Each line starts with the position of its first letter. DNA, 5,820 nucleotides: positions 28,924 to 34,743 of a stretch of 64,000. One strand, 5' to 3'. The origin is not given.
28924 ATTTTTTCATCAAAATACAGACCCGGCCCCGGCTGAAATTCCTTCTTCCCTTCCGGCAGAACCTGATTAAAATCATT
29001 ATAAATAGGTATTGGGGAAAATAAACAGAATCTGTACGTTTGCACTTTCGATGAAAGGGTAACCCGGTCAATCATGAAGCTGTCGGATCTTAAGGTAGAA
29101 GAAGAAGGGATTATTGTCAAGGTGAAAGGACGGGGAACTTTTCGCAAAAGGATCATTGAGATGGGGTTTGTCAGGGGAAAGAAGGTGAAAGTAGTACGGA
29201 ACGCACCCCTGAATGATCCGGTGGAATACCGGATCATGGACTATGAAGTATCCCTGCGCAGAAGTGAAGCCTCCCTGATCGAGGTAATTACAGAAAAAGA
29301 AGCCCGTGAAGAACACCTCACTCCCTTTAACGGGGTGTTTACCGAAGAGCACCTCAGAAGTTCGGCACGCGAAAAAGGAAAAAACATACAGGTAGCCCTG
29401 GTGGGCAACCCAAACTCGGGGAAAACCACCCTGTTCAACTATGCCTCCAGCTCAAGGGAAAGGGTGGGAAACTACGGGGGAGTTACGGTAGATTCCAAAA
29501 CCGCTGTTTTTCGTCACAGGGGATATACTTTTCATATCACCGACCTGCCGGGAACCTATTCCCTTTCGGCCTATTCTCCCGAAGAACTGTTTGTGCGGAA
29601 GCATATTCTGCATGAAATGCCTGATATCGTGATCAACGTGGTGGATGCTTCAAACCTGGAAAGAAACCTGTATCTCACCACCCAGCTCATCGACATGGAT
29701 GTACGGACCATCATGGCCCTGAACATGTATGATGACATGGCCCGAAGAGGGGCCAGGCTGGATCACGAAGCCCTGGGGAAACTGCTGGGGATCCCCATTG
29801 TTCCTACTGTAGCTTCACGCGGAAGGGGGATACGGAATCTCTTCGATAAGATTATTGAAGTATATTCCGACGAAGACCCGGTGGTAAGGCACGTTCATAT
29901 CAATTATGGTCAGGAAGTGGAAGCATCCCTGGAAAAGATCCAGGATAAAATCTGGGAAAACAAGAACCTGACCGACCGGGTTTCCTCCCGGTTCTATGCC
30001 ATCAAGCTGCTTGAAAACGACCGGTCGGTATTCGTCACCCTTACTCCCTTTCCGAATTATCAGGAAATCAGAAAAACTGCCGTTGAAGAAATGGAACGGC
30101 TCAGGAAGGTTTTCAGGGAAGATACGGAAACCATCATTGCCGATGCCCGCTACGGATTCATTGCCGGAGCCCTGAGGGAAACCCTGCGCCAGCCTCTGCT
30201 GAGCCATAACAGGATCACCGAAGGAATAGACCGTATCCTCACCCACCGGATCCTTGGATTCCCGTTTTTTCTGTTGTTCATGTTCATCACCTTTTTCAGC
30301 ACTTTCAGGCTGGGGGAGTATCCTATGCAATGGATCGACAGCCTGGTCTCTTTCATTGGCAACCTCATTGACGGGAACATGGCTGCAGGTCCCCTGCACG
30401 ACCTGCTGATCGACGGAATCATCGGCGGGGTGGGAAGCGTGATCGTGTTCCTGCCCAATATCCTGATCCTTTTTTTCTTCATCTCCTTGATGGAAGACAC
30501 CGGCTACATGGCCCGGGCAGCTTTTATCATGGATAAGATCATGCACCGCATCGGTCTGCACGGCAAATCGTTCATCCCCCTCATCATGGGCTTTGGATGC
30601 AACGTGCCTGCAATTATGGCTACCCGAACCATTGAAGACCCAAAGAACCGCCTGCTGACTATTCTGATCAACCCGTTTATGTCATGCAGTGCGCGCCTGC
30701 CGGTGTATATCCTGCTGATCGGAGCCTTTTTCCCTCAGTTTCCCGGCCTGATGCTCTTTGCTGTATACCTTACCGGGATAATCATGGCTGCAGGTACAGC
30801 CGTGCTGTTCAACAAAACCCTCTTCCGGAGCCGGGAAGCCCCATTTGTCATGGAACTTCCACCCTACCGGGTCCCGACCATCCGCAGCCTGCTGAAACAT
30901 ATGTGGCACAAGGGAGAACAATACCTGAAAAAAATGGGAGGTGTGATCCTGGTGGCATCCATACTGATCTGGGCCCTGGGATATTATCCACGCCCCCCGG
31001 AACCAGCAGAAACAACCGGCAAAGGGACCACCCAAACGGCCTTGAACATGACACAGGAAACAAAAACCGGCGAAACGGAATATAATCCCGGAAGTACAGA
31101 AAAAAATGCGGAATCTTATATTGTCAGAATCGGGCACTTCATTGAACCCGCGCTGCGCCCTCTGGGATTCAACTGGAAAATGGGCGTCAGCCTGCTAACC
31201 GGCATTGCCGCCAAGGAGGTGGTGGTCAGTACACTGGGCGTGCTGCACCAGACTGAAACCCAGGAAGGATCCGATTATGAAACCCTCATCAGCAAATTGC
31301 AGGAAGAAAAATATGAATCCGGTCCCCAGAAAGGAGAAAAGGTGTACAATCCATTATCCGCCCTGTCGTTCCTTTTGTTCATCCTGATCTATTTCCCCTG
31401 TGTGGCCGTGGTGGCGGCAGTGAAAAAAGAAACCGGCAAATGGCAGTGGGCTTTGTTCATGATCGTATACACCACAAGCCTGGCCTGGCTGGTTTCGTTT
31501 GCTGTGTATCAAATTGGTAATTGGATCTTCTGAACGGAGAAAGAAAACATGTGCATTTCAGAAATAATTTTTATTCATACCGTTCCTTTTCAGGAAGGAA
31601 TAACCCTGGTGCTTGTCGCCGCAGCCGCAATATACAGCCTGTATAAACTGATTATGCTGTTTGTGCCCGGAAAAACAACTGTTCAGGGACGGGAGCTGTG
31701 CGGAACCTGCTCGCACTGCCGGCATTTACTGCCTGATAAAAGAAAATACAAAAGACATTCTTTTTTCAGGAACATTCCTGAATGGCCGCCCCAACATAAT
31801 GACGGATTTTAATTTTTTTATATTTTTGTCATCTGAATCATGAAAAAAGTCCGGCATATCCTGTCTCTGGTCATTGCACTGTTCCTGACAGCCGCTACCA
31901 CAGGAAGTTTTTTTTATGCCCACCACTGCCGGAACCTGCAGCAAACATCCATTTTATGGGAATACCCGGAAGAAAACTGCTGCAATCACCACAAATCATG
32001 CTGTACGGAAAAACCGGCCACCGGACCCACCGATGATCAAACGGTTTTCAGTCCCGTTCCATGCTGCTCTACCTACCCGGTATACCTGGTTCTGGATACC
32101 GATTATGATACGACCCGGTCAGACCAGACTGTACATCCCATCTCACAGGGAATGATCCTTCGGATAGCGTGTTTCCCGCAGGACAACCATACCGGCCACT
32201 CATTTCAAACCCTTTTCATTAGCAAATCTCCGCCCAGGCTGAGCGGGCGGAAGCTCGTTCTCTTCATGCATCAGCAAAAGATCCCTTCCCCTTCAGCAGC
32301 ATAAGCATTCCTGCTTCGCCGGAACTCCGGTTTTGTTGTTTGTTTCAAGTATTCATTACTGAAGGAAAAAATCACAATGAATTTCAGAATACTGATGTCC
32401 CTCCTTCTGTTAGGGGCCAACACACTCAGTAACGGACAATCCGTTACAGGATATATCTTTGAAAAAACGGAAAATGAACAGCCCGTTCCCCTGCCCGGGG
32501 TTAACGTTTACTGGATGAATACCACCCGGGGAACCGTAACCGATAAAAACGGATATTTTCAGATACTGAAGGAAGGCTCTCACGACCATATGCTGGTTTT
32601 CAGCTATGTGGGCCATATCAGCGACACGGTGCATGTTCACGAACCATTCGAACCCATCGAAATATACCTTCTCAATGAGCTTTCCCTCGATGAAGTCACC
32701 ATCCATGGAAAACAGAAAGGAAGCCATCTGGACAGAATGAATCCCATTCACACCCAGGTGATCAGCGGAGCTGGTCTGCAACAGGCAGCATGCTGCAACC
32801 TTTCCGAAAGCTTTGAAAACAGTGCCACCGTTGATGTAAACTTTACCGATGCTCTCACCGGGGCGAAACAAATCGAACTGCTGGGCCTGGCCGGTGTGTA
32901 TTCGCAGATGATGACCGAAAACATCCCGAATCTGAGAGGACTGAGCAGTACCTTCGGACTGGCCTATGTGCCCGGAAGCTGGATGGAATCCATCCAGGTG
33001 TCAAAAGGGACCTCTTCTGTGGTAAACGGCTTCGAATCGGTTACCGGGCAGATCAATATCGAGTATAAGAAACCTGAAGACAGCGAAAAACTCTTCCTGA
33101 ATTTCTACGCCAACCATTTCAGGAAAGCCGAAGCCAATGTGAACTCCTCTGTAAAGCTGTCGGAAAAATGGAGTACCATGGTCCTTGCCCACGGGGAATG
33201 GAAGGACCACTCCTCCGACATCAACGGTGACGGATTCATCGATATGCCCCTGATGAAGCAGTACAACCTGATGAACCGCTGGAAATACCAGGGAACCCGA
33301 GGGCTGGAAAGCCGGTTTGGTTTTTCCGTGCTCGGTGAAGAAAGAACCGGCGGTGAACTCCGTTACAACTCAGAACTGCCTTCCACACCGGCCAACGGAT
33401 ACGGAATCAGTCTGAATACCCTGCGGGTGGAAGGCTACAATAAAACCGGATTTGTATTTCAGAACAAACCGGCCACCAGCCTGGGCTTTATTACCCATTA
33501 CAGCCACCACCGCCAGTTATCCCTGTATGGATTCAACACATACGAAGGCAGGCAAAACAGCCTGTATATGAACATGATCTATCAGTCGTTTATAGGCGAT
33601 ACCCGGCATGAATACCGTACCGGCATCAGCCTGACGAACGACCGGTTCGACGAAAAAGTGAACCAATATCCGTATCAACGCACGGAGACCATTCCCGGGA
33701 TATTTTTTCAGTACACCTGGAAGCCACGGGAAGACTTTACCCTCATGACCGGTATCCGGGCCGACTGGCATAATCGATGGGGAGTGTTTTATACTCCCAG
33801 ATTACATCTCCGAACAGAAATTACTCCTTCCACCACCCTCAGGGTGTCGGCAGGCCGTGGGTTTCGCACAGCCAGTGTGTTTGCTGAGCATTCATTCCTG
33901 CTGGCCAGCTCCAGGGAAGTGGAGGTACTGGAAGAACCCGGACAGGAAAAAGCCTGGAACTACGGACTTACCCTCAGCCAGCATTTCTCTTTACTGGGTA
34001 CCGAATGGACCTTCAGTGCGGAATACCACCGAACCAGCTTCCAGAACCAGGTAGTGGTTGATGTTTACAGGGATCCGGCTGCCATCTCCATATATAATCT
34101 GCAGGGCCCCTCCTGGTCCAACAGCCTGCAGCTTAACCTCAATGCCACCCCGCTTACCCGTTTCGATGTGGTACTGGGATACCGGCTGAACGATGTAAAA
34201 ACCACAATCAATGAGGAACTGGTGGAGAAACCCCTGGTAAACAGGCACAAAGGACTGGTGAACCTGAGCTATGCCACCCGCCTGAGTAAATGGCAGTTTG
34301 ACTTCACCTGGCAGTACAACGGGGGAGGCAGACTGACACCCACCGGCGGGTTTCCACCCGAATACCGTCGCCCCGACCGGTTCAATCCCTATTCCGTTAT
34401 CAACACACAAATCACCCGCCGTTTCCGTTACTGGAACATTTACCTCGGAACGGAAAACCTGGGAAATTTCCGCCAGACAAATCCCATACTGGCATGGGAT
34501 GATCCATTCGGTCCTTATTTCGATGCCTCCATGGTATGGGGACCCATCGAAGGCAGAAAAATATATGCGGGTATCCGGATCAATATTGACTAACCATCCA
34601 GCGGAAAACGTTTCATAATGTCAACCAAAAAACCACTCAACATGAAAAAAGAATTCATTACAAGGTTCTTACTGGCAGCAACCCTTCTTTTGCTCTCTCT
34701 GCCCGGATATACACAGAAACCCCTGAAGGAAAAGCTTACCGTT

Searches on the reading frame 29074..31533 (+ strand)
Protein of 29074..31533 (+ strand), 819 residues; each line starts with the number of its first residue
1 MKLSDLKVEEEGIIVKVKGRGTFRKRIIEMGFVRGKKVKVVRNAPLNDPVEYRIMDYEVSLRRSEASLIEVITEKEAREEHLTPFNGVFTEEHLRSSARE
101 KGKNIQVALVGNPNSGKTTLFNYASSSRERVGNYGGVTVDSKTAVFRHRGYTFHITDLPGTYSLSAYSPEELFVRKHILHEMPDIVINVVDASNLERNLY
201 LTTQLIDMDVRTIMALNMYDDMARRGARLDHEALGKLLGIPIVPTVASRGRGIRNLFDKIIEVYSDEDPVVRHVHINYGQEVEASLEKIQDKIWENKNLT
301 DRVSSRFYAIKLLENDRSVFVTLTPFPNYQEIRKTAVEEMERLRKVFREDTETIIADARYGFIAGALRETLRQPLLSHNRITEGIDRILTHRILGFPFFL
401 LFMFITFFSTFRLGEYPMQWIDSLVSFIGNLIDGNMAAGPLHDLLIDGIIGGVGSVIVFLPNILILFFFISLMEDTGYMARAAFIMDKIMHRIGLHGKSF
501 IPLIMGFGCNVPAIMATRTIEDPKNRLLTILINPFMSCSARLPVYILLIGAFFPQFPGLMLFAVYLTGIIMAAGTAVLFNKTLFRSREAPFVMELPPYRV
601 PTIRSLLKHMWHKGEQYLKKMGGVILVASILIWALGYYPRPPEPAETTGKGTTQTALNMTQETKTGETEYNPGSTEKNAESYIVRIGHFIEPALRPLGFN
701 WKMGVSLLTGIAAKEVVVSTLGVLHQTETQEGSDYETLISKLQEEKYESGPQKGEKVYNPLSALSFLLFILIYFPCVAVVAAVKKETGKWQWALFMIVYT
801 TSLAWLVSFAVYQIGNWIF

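Call 28: search_protein_families(library=pfam, proteins=[window:29074-31533:+], max_evalue=0.00001)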
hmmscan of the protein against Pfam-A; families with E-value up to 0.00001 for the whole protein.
window:29074-31533:+ (819 aa): 6 families
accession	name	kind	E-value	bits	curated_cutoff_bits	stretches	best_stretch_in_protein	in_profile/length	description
PF02421.24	FeoB_N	-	4.4e-59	198.9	27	1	106-260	2-156/156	Ferrous iron transport protein B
PF07670.19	Gate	-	2.1e-49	166.7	29.6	2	456-552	1-104/104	Nucleoside recognition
PF17910.6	FeoB_Cyto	-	1e-21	77.6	23.4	1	278-371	1-89/90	FeoB cytosolic helical domain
PF07664.17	FeoB_C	-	2.7e-21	75.5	26.6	1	561-613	1-54/54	Ferrous iron transport protein B C terminus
PF04023.20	FeoA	-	4.2e-20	72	23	1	1-71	1-72/74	FeoA domain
PF01926.29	MMR_HSR1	-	1.8e-16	60.7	21.9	1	106-217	1-112/113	50S ribosome-binding GTPase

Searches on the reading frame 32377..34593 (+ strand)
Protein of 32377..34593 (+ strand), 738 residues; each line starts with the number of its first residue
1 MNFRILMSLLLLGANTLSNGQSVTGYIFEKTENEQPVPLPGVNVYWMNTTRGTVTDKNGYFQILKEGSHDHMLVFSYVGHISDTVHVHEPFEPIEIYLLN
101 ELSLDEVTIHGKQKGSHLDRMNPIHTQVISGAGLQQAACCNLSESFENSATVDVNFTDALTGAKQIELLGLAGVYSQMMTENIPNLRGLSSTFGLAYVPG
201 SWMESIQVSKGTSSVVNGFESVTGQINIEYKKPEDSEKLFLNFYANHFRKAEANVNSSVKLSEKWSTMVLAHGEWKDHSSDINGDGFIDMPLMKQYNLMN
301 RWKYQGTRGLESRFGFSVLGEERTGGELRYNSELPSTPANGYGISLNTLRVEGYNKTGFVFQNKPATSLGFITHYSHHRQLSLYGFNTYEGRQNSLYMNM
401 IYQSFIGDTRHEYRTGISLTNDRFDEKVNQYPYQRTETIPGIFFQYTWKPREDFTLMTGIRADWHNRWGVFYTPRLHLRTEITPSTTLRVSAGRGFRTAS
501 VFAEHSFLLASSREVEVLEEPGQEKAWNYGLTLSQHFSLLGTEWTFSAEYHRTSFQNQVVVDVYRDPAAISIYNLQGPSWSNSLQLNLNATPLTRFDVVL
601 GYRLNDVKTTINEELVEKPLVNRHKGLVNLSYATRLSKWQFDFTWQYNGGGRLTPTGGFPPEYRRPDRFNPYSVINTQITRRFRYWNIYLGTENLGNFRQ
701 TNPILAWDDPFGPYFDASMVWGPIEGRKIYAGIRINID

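Call 28: search_protein_families(library=pfam, proteins=[window:32377-34593:+], max_evalue=0.00001)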
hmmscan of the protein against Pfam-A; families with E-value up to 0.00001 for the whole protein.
window:32377-34593:+ (738 aa): 2 families
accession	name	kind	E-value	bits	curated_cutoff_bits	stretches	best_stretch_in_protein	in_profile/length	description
PF00593.30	TonB_dep_Rec_b-barrel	-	7e-17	62.8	27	1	303-695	42-436/436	TonB dependent receptor-like, beta-barrel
PF13715.12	CarbopepD_reg_2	-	5.7e-14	52.4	32.2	1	23-108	1-87/88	CarboxypepD_reg-like domain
